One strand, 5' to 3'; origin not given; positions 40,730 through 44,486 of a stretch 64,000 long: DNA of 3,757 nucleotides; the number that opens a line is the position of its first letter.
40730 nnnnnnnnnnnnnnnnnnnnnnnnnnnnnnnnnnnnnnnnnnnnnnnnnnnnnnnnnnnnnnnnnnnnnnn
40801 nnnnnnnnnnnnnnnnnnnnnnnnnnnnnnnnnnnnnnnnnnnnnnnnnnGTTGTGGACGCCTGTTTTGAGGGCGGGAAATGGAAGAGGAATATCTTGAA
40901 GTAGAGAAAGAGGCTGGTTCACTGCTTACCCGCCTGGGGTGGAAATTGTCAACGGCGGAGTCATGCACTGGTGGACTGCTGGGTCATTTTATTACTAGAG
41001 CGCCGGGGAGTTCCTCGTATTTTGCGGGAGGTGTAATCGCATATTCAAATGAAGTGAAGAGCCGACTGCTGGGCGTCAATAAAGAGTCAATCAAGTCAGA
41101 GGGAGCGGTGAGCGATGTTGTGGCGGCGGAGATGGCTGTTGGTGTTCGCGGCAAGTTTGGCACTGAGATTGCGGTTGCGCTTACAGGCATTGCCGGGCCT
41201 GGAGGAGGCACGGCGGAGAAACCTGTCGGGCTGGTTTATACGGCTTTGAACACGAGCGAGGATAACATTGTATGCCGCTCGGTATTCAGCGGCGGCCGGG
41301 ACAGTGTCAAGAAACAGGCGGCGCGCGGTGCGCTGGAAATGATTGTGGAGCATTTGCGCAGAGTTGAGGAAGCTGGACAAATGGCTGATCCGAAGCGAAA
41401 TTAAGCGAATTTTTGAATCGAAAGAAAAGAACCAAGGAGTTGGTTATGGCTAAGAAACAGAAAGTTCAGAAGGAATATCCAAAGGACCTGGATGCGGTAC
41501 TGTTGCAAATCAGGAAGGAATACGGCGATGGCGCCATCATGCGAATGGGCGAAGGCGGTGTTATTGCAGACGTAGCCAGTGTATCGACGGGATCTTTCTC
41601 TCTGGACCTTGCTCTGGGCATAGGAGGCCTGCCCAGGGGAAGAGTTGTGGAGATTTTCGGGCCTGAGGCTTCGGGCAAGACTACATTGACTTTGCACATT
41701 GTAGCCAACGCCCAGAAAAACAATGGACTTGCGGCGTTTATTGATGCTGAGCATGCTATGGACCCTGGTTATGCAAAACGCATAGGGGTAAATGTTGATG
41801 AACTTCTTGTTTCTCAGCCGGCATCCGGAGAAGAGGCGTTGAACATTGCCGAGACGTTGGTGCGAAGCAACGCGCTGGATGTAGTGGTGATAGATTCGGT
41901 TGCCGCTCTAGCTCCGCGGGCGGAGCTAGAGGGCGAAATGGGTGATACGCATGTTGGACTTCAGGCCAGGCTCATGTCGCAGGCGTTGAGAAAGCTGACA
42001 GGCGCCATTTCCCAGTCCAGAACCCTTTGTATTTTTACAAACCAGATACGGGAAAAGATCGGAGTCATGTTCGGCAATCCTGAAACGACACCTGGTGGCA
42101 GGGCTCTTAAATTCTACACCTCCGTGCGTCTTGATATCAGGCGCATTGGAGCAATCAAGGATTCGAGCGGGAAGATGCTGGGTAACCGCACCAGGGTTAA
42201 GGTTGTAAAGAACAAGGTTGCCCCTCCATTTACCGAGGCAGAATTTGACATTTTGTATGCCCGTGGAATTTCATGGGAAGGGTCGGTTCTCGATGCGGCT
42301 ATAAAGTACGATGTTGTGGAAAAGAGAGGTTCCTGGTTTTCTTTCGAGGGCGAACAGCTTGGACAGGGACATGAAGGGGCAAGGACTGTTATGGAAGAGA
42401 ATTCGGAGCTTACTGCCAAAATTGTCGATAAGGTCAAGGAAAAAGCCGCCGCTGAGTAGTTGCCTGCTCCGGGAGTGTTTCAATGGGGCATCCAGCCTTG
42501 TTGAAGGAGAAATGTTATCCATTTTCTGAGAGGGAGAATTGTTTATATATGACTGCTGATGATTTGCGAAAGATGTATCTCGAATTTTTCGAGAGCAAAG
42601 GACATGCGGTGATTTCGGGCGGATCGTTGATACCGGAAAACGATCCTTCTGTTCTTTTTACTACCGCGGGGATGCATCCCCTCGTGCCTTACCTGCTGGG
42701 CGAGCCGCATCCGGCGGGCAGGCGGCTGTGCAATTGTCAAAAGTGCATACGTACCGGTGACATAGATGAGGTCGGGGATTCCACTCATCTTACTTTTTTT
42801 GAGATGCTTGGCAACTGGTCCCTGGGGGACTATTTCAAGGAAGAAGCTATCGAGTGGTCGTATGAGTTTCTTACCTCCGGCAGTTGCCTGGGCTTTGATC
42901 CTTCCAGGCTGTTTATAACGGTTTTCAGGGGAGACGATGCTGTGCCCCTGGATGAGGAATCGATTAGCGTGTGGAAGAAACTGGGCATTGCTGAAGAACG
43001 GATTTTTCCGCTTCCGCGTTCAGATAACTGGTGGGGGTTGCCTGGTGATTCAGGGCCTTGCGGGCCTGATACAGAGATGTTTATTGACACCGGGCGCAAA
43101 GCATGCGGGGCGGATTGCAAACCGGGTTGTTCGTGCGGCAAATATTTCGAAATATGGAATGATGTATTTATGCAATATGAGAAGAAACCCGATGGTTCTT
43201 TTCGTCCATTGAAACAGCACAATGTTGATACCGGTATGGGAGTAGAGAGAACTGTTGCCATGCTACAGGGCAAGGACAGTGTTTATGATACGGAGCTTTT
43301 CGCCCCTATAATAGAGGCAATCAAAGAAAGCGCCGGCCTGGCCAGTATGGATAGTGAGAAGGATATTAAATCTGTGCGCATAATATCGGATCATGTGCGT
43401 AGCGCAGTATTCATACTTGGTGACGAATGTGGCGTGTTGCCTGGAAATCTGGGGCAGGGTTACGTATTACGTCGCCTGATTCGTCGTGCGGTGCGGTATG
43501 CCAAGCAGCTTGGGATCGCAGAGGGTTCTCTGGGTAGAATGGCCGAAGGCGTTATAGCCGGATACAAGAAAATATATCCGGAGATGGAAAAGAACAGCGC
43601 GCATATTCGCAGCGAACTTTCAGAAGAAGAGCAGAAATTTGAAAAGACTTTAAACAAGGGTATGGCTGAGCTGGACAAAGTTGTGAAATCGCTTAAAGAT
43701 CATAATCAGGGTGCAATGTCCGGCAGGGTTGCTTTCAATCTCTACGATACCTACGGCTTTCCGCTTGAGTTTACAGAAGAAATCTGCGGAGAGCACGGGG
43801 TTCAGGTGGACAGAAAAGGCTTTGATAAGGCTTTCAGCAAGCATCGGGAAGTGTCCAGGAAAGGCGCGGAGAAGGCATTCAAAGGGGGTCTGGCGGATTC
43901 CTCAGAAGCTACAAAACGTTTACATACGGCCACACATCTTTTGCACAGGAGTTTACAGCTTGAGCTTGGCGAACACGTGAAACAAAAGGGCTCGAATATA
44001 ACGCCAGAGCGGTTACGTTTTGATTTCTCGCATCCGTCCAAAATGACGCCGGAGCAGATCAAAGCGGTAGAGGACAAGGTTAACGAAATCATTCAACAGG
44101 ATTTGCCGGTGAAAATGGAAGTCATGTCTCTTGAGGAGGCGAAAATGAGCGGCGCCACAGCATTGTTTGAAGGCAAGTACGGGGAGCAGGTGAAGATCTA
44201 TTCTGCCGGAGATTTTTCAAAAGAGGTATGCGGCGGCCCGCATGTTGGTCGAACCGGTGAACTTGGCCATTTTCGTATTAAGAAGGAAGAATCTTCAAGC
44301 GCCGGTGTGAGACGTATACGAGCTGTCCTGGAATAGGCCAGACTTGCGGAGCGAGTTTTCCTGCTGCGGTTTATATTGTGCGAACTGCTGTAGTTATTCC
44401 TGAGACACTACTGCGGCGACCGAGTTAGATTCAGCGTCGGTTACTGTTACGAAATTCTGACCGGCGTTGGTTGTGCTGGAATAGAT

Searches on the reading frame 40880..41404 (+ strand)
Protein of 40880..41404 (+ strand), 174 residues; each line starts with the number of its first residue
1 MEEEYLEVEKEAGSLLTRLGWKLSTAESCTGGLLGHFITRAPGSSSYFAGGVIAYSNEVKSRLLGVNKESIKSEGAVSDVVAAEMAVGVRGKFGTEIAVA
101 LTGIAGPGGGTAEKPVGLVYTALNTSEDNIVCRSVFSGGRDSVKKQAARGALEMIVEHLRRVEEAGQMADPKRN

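Call 74: search_protein_families(library=pfam, proteins=[window:40880-41404:+], max_evalue=1e-8)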
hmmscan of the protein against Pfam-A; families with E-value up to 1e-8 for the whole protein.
window:40880-41404:+ (174 aa): 1 family
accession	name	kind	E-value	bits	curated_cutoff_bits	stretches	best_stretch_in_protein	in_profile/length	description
PF02464.23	CinA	-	8.4e-52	175.3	23.5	1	8-157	4-153/155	Competence-damaged protein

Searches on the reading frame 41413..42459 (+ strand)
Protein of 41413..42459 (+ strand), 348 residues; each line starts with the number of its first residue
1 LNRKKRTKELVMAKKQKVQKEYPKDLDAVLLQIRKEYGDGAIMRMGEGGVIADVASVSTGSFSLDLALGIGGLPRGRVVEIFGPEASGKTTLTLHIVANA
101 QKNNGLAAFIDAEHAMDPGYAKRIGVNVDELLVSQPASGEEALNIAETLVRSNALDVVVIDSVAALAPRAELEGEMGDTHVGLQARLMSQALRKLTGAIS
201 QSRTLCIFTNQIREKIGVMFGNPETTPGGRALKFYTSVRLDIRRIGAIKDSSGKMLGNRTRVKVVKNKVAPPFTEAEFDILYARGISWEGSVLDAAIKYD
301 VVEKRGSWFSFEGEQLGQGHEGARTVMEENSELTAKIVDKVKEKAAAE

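Call 74: search_protein_families(library=pfam, proteins=[window:41413-42459:+], max_evalue=1e-8)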
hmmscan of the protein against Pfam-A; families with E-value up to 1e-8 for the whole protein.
window:41413-42459:+ (348 aa): 3 families
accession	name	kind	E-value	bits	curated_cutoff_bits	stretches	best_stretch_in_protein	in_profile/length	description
PF00154.27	RecA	-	7.5e-130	432.5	27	1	24-287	1-262/262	recA bacterial DNA recombination protein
PF21096.2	RecA_C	-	9.8e-19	67.7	27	1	290-345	1-56/57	RecA C-terminal domain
PF08423.17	Rad51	-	4.5e-09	36.4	22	0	54-244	5-211/244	Rad51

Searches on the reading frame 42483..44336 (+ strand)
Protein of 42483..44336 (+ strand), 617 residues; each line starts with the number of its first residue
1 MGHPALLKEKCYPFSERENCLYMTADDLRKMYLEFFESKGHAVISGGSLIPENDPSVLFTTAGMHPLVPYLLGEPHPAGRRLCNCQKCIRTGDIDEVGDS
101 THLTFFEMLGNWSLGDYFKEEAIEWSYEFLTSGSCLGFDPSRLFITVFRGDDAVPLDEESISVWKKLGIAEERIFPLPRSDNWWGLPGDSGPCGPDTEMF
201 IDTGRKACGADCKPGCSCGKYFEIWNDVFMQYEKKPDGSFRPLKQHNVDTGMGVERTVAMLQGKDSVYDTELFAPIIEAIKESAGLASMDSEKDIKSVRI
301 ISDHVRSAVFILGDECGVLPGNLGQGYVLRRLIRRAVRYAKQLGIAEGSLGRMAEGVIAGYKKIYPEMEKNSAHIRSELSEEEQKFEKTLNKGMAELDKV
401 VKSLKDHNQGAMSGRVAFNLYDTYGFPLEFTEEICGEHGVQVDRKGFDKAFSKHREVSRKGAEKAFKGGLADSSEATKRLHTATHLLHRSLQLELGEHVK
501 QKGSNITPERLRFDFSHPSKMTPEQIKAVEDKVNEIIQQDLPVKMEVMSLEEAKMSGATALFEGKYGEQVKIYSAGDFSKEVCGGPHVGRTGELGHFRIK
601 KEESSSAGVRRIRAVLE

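Call 74: search_protein_families(library=pfam, proteins=[window:42483-44336:+], max_evalue=1e-8)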
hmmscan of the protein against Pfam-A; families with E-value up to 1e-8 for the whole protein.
window:42483-44336:+ (617 aa): 2 families
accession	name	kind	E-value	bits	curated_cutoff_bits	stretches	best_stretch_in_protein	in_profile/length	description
PF01411.24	tRNA-synt_2c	-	2.3e-144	482.4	30.3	1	28-486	2-455/552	tRNA synthetases class II (A)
PF07973.19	tRNA_SAD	-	2.3e-15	56.7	24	1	570-612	1-43/44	Threonyl and Alanyl tRNA synthetase second additional domain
